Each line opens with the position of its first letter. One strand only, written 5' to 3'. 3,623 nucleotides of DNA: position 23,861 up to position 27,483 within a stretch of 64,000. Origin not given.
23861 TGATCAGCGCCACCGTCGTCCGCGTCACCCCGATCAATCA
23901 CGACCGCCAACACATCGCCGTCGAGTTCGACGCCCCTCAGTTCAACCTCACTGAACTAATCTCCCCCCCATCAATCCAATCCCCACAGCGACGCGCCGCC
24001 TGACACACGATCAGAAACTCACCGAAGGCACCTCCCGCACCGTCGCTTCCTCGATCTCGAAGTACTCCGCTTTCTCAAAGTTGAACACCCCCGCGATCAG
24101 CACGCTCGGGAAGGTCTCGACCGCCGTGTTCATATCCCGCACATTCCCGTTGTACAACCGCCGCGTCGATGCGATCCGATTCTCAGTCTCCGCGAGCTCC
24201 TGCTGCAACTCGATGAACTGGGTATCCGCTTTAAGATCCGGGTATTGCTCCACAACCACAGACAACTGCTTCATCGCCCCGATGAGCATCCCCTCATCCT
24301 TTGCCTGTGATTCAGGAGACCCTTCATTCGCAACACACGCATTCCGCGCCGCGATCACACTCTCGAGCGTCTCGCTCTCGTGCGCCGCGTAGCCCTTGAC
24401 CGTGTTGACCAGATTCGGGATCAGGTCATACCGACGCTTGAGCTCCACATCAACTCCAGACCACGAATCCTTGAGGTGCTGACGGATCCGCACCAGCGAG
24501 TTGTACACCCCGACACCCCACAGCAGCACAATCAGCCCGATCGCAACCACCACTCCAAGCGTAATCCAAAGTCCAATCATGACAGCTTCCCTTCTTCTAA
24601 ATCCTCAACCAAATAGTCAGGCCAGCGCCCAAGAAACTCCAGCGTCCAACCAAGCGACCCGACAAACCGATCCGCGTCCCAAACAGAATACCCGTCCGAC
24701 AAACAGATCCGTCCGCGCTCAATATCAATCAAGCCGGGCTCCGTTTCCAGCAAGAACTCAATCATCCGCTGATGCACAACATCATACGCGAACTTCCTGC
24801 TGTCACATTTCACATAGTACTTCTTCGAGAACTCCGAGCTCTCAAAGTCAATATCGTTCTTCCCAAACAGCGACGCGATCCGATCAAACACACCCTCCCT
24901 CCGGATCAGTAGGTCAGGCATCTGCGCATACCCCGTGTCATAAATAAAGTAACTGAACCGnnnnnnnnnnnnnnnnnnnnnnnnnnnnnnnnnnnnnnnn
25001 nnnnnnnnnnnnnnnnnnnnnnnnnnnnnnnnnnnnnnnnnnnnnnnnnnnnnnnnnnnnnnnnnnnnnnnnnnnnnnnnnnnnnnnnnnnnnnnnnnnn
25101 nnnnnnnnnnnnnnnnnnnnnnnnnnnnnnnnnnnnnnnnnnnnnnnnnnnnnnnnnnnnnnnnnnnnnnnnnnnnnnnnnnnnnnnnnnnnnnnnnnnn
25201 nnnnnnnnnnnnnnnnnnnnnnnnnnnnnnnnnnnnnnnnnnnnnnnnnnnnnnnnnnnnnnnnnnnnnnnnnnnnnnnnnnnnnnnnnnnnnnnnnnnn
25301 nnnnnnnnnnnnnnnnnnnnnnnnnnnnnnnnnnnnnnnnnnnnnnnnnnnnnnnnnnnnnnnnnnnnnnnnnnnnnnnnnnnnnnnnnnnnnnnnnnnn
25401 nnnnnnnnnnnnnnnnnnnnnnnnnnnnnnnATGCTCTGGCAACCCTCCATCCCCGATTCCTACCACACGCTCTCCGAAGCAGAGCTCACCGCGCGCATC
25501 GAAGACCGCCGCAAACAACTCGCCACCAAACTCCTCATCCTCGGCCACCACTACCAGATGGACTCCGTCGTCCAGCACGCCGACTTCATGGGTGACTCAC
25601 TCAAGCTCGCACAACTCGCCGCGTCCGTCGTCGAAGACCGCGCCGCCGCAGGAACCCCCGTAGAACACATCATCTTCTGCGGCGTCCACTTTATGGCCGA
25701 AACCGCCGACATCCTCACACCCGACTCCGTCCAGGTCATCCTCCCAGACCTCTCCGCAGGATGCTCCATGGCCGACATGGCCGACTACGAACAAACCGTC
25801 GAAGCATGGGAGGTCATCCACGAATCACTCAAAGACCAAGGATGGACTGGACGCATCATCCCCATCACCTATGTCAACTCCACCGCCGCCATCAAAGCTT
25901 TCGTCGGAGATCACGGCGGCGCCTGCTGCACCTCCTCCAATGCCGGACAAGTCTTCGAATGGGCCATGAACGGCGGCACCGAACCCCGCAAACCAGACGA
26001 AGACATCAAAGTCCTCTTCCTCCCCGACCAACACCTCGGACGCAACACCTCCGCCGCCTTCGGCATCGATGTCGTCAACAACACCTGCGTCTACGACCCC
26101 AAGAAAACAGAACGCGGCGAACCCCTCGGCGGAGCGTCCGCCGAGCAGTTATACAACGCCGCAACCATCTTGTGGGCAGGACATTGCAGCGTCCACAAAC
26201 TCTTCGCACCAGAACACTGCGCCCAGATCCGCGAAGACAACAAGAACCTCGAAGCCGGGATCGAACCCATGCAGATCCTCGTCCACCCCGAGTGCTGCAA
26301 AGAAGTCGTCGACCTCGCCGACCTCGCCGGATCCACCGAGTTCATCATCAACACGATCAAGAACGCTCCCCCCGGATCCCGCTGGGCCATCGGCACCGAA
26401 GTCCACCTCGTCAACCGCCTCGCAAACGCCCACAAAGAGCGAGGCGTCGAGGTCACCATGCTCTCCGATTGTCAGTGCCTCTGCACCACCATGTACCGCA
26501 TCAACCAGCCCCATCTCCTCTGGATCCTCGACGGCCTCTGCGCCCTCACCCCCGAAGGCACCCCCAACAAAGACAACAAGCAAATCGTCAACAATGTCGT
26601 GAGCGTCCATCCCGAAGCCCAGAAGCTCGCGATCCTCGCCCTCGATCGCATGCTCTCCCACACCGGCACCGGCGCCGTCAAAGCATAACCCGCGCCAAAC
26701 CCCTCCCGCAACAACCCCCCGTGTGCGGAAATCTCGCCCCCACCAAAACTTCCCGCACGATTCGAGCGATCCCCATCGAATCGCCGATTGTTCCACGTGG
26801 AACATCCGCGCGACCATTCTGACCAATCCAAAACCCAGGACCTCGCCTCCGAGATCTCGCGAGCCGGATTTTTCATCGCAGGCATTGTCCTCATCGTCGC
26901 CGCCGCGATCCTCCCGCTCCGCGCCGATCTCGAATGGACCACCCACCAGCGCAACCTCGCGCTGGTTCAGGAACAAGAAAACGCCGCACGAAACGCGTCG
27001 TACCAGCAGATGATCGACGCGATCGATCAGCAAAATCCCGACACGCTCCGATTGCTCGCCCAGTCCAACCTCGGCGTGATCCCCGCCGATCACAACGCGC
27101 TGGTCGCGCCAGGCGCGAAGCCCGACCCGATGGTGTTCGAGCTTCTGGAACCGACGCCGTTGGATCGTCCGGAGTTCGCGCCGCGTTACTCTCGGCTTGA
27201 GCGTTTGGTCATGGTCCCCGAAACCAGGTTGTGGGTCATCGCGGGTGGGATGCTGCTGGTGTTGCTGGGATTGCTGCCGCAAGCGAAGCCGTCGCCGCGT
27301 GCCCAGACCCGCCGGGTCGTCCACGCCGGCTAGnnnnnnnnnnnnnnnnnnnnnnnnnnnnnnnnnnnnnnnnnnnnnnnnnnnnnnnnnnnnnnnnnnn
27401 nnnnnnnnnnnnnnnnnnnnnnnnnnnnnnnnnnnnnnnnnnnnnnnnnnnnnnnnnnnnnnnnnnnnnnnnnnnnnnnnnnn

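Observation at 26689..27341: Abrupt origin-type switch of G/C strand bias at about 27.1 kb with no dnaA or dnaN nearby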

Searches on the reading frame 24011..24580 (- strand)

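Call 7: search_protein_families(library=pfam, proteins=[window:24011-24580:-])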
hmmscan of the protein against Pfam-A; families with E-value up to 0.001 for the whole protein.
window:24011-24580:- (189 aa): 1 family
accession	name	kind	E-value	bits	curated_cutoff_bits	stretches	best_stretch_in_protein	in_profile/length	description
PF04011.17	LemA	-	2.8e-58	196.4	26.2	1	39-189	1-149/149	LemA family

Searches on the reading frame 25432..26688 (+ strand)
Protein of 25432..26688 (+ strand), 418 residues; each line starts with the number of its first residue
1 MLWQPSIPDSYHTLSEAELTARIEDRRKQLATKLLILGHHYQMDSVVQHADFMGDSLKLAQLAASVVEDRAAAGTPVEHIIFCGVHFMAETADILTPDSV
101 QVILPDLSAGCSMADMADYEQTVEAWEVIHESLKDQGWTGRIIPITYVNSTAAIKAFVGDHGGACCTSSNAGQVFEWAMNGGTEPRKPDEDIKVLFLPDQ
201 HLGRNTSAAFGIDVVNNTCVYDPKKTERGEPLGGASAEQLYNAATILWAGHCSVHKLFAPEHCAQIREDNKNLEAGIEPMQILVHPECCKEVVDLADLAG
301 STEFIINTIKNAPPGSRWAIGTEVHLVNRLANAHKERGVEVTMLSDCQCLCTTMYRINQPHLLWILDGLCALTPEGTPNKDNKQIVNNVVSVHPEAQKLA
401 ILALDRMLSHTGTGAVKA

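Call 43: search_protein_families(library=ncbifam, proteins=[window:25432-26688:+], max_evalue=0.1)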
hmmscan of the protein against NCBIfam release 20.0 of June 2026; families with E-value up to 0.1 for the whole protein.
window:25432-26688:+ (418 aa): 4 families
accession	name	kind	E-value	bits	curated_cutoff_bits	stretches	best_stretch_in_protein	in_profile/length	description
NF006884.0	PRK09375.2-5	equivalog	6.3e-117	390.8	691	1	4-410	57-422/426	quinolinate synthase NadA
TIGR00550.1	nadA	equivalog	1.5e-76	257.6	262.9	1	15-409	2-307/309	quinolinate synthase NadA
NF006878.0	PRK09375.1-2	equivalog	2e-54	184.8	294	2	17-211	4-162/306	quinolinate synthase NadA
NF006882.0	PRK09375.2-3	equivalog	5e-43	147.3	561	1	12-369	52-393/447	quinolinate synthase NadA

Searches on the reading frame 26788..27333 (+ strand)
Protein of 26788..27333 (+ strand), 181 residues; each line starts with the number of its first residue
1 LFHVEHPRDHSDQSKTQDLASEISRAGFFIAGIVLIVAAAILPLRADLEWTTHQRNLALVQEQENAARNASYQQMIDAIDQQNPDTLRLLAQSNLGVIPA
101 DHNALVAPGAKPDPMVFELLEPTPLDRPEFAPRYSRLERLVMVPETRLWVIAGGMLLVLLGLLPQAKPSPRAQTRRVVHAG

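Call 7: search_protein_families(library=pfam, proteins=[window:26788-27333:+])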
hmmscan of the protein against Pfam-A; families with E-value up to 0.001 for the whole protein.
window:26788-27333:+ (181 aa): 0 families

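Call 11: find_homologous_proteins(query=window:26797-27333:+, max_evalue=0.01)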
Query window:26797-27333:+ (178 aa): 32 proteins with E <= 0.01 among 465 candidates.
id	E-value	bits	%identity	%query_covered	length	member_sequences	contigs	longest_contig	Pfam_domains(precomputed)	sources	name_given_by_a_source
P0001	1.9e-110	384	100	100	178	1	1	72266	-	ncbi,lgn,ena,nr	ncbi:MAG: hypothetical protein JJ974_00555 [Phycisphaerales bacterium]|nr:hypothetical protein [Phyc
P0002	2.3e-93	329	85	100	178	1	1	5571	-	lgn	-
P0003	3.1e-93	329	85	100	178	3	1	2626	-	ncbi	-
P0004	1.1e-92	327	85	100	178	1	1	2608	-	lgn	-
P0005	4.9e-88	312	85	94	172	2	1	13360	-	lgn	-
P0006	1.0e-70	255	78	85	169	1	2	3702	-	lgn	-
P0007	3.8e-70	253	73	93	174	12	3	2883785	-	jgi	jgi:hypothetical protein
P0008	1.3e-68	248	73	88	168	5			-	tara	tara:strand:- start:252615 stop:253121 length:507 start_codon:yes stop_codon:yes gene_type:complete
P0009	2.0e-68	248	77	83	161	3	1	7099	-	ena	-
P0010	3.9e-68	247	70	92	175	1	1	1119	-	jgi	jgi:hypothetical protein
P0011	4.9e-68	247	70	90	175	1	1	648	-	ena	-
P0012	2.1e-67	244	73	84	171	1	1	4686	-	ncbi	-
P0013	2.9e-67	244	69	92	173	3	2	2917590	-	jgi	jgi:hypothetical protein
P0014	4.5e-67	243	69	93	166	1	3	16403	-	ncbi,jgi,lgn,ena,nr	ncbi:MAG: hypothetical protein JKY43_10285 [Phycisphaerales bacterium]|nr:hypothetical protein [Phyc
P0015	4.6e-67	243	70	91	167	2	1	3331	-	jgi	-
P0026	1.2e-65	239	72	88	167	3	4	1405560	-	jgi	-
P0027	7.0e-65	236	75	84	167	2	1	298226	-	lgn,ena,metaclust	metaclust:\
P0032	4.6e-24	103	41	67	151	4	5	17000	-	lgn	-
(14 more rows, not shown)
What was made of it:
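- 26797..27333 (+): ORF178: a conserved protein of unknown function with two hydrophobic transmembrane-type segments. Its coding sequence spans the switch. There are 32 homologues, 31 of them at 65-100% identity and one at 41% (call 11).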

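Call 13: find_encoding_contigs(protein=P0007, flank=10000, max_places=4)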
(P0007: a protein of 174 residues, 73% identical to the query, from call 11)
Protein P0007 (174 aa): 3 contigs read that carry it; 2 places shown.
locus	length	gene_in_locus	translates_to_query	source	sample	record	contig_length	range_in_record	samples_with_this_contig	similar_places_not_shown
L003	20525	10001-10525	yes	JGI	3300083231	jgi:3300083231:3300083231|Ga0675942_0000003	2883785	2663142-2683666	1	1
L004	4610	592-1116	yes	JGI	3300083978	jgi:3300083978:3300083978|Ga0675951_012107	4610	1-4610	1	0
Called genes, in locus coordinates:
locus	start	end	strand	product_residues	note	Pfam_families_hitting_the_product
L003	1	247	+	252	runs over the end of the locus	-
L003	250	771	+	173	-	PF07484:Collar, PF21939:Gp10_C (weak)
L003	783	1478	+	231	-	-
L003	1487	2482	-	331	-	PF02517:Rce1-like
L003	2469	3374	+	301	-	PF00218:IGPS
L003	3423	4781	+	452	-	-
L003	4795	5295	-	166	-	-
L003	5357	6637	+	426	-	PF00425:Chorismate_bind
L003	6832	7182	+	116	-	PF07238:PilZ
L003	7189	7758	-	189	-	PF04011:LemA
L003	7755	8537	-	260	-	-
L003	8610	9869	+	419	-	PF02445:NadA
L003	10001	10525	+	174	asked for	-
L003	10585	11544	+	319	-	PF01745:IPT (faint), PF01715:IPPT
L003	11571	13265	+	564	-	PF00999:Na_H_Exchanger, PF02254:TrkA_N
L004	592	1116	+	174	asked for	-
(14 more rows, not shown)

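Call 14: find_encoding_contigs(protein=P0013, flank=10000, max_places=4)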
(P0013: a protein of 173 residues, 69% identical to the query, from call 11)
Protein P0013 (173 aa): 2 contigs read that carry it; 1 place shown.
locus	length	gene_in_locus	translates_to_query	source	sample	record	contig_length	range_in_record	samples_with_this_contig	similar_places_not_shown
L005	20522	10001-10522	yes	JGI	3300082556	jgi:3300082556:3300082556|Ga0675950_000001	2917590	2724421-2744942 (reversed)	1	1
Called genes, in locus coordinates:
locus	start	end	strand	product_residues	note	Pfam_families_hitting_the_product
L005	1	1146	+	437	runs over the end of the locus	PF00578:AhpC-TSA (weak), PF13905:Thioredoxin_8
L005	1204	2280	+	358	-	PF03403:PAF-AH_p_II, PF12697:Abhydrolase_6 (faint)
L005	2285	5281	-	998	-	PF01326:PPDK_N, PF00391:PEP-utilizers, PF02896:PEP-utilizers_C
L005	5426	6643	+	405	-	PF00425:Chorismate_bind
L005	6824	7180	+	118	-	PF07238:PilZ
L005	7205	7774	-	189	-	PF04011:LemA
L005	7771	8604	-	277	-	-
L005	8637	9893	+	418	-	PF02445:NadA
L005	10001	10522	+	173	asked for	-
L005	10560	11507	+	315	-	PF01745:IPT (faint), PF01715:IPPT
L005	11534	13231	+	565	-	PF00999:Na_H_Exchanger, PF02254:TrkA_N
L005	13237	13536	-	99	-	-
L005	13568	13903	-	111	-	-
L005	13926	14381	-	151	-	PF00072:Response_reg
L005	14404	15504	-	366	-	PF03279:Lip_A_acyltrans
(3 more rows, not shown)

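Call 15: find_encoding_contigs(protein=P0026, flank=10000, max_places=3)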
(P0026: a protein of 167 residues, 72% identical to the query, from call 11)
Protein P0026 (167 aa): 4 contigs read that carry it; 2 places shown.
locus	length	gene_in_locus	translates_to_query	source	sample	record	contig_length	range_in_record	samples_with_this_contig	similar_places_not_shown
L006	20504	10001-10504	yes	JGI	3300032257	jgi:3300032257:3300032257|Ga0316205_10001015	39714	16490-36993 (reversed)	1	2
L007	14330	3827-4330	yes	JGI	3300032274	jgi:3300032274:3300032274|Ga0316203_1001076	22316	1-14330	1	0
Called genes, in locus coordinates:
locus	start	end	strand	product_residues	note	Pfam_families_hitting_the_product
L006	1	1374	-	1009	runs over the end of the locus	PF01326:PPDK_N, PF00391:PEP-utilizers, PF02896:PEP-utilizers_C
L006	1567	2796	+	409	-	PF00425:Chorismate_bind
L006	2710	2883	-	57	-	-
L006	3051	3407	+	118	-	PF07238:PilZ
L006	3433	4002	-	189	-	PF04011:LemA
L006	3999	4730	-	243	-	-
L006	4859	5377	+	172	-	-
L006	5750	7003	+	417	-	PF02445:NadA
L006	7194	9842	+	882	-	PF01839:FG-GAP (faint)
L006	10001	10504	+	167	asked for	-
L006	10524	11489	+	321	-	PF01745:IPT (faint), PF01715:IPPT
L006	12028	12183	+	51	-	-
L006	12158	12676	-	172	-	PF01797:Y1_Tnp (weak)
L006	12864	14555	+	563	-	PF00520:Ion_trans (weak), PF07885:Ion_trans_2, PF02254:TrkA_N, PF02080:TrkA_C (weak), PF02254:TrkA_N, PF02080:TrkA_C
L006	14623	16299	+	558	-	PF00999:Na_H_Exchanger, PF02254:TrkA_N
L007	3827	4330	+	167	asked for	-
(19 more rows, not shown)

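Call 16: find_encoding_contigs(protein=P0027, flank=10000, max_places=3)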
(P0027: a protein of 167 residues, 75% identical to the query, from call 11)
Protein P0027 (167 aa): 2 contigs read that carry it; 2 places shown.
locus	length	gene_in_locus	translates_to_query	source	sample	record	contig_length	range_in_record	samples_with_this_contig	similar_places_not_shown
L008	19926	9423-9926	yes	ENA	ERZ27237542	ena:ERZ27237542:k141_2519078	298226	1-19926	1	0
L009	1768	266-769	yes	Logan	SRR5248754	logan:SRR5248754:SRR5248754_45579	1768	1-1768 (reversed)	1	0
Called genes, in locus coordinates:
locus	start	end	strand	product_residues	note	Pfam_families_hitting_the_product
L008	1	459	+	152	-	?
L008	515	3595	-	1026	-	PF01326:PPDK_N, PF00391:PEP-utilizers, PF02896:PEP-utilizers_C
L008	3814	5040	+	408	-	PF00425:Chorismate_bind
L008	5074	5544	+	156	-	PF07238:PilZ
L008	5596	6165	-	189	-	PF04011:LemA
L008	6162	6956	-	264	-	-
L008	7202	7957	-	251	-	-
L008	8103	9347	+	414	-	PF02445:NadA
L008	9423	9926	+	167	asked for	-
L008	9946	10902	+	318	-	PF01745:IPT (faint), PF01715:IPPT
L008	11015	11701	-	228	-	-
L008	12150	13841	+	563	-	PF00520:Ion_trans (faint), PF07885:Ion_trans_2, PF02254:TrkA_N, PF02080:TrkA_C (weak), PF02254:TrkA_N, PF02080:TrkA_C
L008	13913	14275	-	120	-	PF07110:EthD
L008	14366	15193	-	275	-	PF00892:EamA, PF06027:SLC35F (weak), PF00892:EamA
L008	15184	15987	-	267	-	PF00149:Metallophos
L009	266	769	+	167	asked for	-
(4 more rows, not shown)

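Call 17: find_encoding_contigs(protein=P0032, flank=10000, max_places=5)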
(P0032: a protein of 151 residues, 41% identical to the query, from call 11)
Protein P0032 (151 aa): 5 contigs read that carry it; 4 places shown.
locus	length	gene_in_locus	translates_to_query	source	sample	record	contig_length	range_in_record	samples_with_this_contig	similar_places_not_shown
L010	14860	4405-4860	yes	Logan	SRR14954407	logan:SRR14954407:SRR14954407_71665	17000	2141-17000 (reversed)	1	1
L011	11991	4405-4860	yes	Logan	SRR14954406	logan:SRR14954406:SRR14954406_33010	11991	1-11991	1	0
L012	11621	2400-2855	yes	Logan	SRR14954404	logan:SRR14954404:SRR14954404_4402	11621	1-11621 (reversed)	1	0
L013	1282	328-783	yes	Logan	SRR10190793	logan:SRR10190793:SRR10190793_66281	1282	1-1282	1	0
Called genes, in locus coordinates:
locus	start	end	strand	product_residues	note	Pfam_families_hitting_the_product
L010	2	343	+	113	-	?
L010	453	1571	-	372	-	-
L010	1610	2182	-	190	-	PF04011:LemA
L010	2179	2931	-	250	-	-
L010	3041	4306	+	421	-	PF02445:NadA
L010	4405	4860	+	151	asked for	-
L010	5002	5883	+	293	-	PF08668:HDOD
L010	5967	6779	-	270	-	PF01975:SurE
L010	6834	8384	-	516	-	PF07719:TPR_2 (faint), PF12895:ANAPC3 (faint), PF13428:TPR_14 (faint), PF13174:TPR_6 (faint), PF23914:TPR_CcmH_CycH (weak), PF14559:TPR_19 (weak), PF00685:Sulfotransfer_1, PF13469:Sulfotransfer_3, +5 more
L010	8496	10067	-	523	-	PF13428:TPR_14 (faint), PF07719:TPR_2 (faint), PF13174:TPR_6 (faint), PF00515:TPR_1 (faint), PF13432:TPR_16, PF14559:TPR_19 (weak), PF00685:Sulfotransfer_1, PF13469:Sulfotransfer_3, +1 more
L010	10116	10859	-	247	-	PF00753:Lactamase_B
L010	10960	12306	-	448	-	PF00009:GTP_EFTU, PF01926:MMR_HSR1 (faint), PF22594:GTP-eEF1A_C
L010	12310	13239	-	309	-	PF01507:PAPS_reduct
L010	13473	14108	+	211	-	PF01583:APS_kinase, PF13671:AAA_33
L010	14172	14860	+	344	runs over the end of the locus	PF00459:Inositol_P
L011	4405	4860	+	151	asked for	-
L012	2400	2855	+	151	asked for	-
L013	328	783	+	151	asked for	-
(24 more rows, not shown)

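Call 20: find_related_loci(query=A1, collection=genome_contigs, flank=10000)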
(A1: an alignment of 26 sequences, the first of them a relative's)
Query A1 (178 aa) in genome_contigs; peptide patterns used: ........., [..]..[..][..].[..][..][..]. (x = any residue, [..] = any of these).
56 stretches matched a pattern; 14 encode a relative of the query (tblastn E <= 1e-3); 14 distinct loci.
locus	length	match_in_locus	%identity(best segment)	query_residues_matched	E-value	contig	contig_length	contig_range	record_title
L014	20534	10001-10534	86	1-178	5e-92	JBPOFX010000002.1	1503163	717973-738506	MAG: Phycisphaerales bacterium isolate MAG_29 MAG_29_2, whole genome shotgun sequence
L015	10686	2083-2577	69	1-165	2e-74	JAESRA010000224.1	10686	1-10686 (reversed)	MAG: Phycisphaerales bacterium isolate NORP244 CoAssembly_3659183, whole genome shotgun sequence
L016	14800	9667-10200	64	3-177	2e-73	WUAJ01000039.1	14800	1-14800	MAG: Phycisphaeraceae bacterium isolate bin2-gambi PHY-1_contig_38, whole genome shotgun sequence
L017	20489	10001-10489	70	3-165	2e-73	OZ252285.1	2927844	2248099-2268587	MAG: Phycisphaerales bacterium isolate 0f12c864-2e43-4266-ad57-f446a8909754 genome assembly, chromosome: 1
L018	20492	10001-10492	70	3-166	2e-73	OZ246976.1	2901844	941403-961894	MAG: Phycisphaerales bacterium isolate 5b07ab66-5ef8-4150-b9cf-2a9e8d8a5457 genome assembly, chromosome: 1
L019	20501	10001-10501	66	1-165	7e-73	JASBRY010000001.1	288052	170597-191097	MAG: Phycisphaerales bacterium isolate BWSM_120 k141_267979, whole genome shotgun sequence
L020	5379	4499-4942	75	17-164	2e-72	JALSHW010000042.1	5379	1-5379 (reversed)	MAG: Phycisphaerales bacterium isolate 354-166_metabat1_scaf2bin.129 354-166_scaffold_14396_c1, whole genome shotgun seq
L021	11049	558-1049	65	5-164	5e-65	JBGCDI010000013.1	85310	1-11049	MAG: Phycisphaerales bacterium isolate SGMAG-77 contig13, whole genome shotgun sequence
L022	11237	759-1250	74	2-166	9e-63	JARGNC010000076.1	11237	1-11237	MAG: Phycisphaerales bacterium isolate bin_ak_oxhcr2.003 NODE_3016_length_11237_cov_5.739492, whole genome shotgun seque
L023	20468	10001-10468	74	10-165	4e-61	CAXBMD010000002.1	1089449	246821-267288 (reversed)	MAG TPA_asm: uncultured Phycisphaerales bacterium isolate ERR2762130_binner123_Refined_9 genome assembly, contig: ERZ342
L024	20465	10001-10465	71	12-166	3e-71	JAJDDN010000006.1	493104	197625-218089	MAG: Phycisphaerales bacterium isolate OFTM189 OFTM189_5, whole genome shotgun sequence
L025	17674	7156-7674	50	1-164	5e-51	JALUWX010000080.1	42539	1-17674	MAG: Phycisphaerales bacterium isolate 131-447_maxbin2_scaf2bin.118 131-447_scaffold_455_c1, whole genome shotgun sequen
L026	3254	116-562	56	16-164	9e-51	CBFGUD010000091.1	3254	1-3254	MAG TPA_asm: uncultured Phycisphaerales bacterium isolate SRR17295757_concoct_9 genome assembly, contig: ERZ23398518.454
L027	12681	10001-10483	42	16-176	1e-31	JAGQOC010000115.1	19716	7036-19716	MAG: Phycisphaerales bacterium isolate HKST-UBA04 2011-04-20_1_(paired)_contig_88333, whole genome shotgun sequence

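Call 43: search_protein_families(library=ncbifam, proteins=[window:26797-27333:+], max_evalue=0.1)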
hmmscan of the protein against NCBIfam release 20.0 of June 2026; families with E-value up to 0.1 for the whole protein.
window:26797-27333:+ (178 aa): 1 family
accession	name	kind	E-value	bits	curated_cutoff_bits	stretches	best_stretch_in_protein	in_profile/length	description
NF010236.0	PRK13683.1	equivalog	0.081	13.1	90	0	57-87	17-47/88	hypothetical protein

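Call 44: search_protein_families(library=pfam, alignment_id=A1, max_evalue=1)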
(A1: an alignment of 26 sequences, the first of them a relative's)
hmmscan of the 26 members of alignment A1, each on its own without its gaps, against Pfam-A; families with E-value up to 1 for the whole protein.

A. member 1, P0001 (178 aa): 1 family
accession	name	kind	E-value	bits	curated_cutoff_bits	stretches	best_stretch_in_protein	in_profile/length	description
PF24282.1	DUF7470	-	0.49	10.8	27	1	146-159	28-41/58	Family of unknown function (DUF7470)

B. families by the number of members that match (of 26 scanned): 13 families
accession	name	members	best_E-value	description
PF13630.11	SdpI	9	0.077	SdpI/YfhL protein family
PF24282.1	DUF7470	6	0.11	Family of unknown function (DUF7470)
PF08539.16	HbrB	2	0.056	HbrB-like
PF05102.17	Holin_BlyA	2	0.066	holin, BlyA family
PF19744.4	DUF6232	2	0.074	Family of unknown function (DUF6232)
PF03729.18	DUF308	1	0.025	Short repeat of unknown function (DUF308)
PF11381.13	DUF3185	1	0.039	Protein of unknown function (DUF3185)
PF14145.11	YrhK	1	0.12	YrhK-like protein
PF09534.15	Trp_oprn_chp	1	0.15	Tryptophan-associated transmembrane protein (Trp_oprn_chp)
PF24243.1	Phage_tail_C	1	0.17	Phage tail tip domain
PF10997.13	Amj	1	0.2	Alternate to MurJ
PF19529.4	DUF6057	1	0.36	Family of unknown function (DUF6057)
PF15137.11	ECPIP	1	0.36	Exosomal polycystin 1 interacting protein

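Call 57: predict_structure(alignment_id=A1)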
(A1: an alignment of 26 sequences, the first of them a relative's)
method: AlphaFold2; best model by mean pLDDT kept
length: 178 residues; sequences in the alignment: 26
mean_pLDDT: 73.3   pTM: 0.48
mean pLDDT of the five models: 73.3, 72.8, 69.1, 68.6, 67.0
residues with pLDDT >= 90: 9; 70-90: 106; 50-70: 52; < 50: 11
segments of 3 or more residues with pLDDT < 50: 1-3, 110-112
pLDDT, mean of each block of 10 residues (from residue 1): 55 77 88 86 83 83 80 76 69 56 51 56 75 80 87 86 66 65
secondary structure, 60 per line:
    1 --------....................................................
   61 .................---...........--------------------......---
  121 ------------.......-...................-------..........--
elements in order: H9-77 H81-91 H112-117 H133-139 H141-159 H167-176

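Call 59: fold_search(model_id=the predicted structure, library=pdb)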
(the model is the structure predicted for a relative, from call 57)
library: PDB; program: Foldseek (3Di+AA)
matches with E <= 10: 3; with E <= 0.001: 0
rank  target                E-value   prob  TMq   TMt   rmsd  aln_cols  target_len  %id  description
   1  6iu3                  4.5e+00  0.08  0.25  0.21  18.6       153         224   16  Crystal structure of iron transporter VIT1 with zinc ions (released 2019-02-06)
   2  9z6u_E                5.7e+00  0.10  0.25  0.32  28.6       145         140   14  The structure of TMD with 2 TARPs and 2 CNIHs from all native AMPA receptor subtypes (released 2026-02-04)
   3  6aae_A                8.6e+00  0.09  0.14  0.08   2.3        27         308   22  Crystal structure of Chloramphenicol-Metabolizaing Enzyme EstDL136 (released 2019-02-06)
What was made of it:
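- Tried and rejected: Pfam, NCBIfam, an AlphaFold model (pLDDT 73) and a PDB fold search gave no relative (calls 43, 44, 57, 59).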
